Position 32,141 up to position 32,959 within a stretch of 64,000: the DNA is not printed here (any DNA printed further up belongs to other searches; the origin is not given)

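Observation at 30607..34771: Unusual copper-island cargo: paired Cys4 membrane proteins and an HMA-DsbD_2-cupredoxin fusion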

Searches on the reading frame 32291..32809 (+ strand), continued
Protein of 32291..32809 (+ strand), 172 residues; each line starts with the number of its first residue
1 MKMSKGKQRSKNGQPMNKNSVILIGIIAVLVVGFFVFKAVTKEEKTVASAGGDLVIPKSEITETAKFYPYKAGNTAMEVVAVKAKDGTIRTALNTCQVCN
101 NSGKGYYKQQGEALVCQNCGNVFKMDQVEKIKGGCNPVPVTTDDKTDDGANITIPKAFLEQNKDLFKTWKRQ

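Call 68: fold_search(model_id=the predicted structure, library=pdb)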
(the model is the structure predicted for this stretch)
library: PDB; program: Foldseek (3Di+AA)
matches with E <= 10: 656; with E <= 0.001: 0
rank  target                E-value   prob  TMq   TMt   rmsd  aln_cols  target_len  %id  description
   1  2yfi_A                2.7e-03  1.00  0.40  0.18   7.7       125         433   17  Crystal Structure of Biphenyl dioxygenase variant RR41 (BPDO-RR41) (released 2011-06-08)
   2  2xr8_A                3.9e-03  1.00  0.39  0.18   6.9       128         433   16  Crystal structure of biphenyl dioxygenase from Burkholderia xenovorans LB400 (released 2010-11-24)
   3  5aeu_A                4.4e-03  1.00  0.40  0.18   7.7       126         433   17  Crystal structure of II9 variant of Biphenyl dioxygenase from Burkholderia xenovorans LB400 (released 2016-04-06)
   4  2xrx_A                4.9e-03  0.99  0.35  0.16   9.4       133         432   16  CRYSTAL STRUCTURE OF BIPHENYL DIOXYGENASE IN COMPLEX WITH BIPHENYL FROM BURKHOLDERIA XENOVORANS LB400 (released 2010-11-24)
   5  2xso_A                5.2e-03  1.00  0.37  0.17   8.5       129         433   16  CRYSTAL STRUCTURE OF P4 VARIANT OF BIPHENYL DIOXYGENASE FROM BURKHOLDERIA XENOVORANS LB400 (released 2010-11-24)
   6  6zgp_J                5.5e-03  1.00  0.40  0.21   7.9       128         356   15  Crystal structure of the quaternary ammonium Rieske monooxygenase CntA in complex with inhibitor MMV12 (MMV020670) (released 2020-11-18)
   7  6zgp_H                5.5e-03  1.00  0.39  0.21   8.6       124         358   15  Crystal structure of the quaternary ammonium Rieske monooxygenase CntA in complex with inhibitor MMV12 (MMV020670) (released 2020-11-18)
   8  6zgp_B                6.1e-03  1.00  0.39  0.21   8.4       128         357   16  Crystal structure of the quaternary ammonium Rieske monooxygenase CntA in complex with inhibitor MMV12 (MMV020670) (released 2020-11-18)
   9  2bmo_A                6.1e-03  0.99  0.37  0.17   8.5       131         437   18  The Crystal Structure of Nitrobenzene Dioxygenase (released 2005-05-04)
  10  2ckf_A                6.1e-03  0.99  0.36  0.16   8.8       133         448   15  Crystal Structure of the Terminal Component of the PAH-hydroxylating Dioxygenase from Sphingomonas sp CHY-1 (released 2007-01-02)
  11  6y9d_A                6.9e-03  1.00  0.39  0.21   8.7       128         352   16  Crystal structure of the quaternary ammonium Rieske monooxygenase CntA in complex with substrate L-Carnitine (released 2020-11-18)
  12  4quq                  7.3e-03  1.00  0.38  0.18   6.5       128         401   18  Crystal structure of stachydrine demethylase in complex with azide (released 2015-07-15)
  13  2gbw_A                7.3e-03  0.98  0.34  0.15  10.1       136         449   18  Crystal Structure of Biphenyl 2,3-Dioxygenase from Sphingomonas yanoikuyae B1 (released 2007-03-20)
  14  2ckf_C                8.7e-03  0.99  0.36  0.16   8.8       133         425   15  Crystal Structure of the Terminal Component of the PAH-hydroxylating Dioxygenase from Sphingomonas sp CHY-1 (released 2007-01-02)
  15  1uli_E                8.7e-03  0.89  0.27  0.12  10.9       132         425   14  Biphenyl dioxygenase (BphA1A2) derived from Rhodococcus sp. strain RHA1 (released 2004-09-28)
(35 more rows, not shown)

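Call 81: search_solved_structures(query=A1, max_evalue=10, show_alignments=4)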
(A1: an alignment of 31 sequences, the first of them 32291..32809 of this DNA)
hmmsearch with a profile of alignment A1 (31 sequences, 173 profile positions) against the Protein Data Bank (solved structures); distinct sequences matched with E-value up to 10: 4.
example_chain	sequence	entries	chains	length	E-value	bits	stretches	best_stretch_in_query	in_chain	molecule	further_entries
6mpx_A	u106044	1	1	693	0.15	15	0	87-105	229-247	fusion protein of non-collagenous domains of collagen type IV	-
7cun_H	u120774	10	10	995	0.26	14.2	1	90-124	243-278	Integrator complex subunit 8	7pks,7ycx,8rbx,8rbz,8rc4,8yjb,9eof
1wys_A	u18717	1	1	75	1.7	11.6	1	115-150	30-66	RIKEN cDNA 2310008M20 protein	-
5a2e_A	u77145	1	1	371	2.5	11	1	103-127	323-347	T-CELL DIFFERENTIATION ANTIGEN CD6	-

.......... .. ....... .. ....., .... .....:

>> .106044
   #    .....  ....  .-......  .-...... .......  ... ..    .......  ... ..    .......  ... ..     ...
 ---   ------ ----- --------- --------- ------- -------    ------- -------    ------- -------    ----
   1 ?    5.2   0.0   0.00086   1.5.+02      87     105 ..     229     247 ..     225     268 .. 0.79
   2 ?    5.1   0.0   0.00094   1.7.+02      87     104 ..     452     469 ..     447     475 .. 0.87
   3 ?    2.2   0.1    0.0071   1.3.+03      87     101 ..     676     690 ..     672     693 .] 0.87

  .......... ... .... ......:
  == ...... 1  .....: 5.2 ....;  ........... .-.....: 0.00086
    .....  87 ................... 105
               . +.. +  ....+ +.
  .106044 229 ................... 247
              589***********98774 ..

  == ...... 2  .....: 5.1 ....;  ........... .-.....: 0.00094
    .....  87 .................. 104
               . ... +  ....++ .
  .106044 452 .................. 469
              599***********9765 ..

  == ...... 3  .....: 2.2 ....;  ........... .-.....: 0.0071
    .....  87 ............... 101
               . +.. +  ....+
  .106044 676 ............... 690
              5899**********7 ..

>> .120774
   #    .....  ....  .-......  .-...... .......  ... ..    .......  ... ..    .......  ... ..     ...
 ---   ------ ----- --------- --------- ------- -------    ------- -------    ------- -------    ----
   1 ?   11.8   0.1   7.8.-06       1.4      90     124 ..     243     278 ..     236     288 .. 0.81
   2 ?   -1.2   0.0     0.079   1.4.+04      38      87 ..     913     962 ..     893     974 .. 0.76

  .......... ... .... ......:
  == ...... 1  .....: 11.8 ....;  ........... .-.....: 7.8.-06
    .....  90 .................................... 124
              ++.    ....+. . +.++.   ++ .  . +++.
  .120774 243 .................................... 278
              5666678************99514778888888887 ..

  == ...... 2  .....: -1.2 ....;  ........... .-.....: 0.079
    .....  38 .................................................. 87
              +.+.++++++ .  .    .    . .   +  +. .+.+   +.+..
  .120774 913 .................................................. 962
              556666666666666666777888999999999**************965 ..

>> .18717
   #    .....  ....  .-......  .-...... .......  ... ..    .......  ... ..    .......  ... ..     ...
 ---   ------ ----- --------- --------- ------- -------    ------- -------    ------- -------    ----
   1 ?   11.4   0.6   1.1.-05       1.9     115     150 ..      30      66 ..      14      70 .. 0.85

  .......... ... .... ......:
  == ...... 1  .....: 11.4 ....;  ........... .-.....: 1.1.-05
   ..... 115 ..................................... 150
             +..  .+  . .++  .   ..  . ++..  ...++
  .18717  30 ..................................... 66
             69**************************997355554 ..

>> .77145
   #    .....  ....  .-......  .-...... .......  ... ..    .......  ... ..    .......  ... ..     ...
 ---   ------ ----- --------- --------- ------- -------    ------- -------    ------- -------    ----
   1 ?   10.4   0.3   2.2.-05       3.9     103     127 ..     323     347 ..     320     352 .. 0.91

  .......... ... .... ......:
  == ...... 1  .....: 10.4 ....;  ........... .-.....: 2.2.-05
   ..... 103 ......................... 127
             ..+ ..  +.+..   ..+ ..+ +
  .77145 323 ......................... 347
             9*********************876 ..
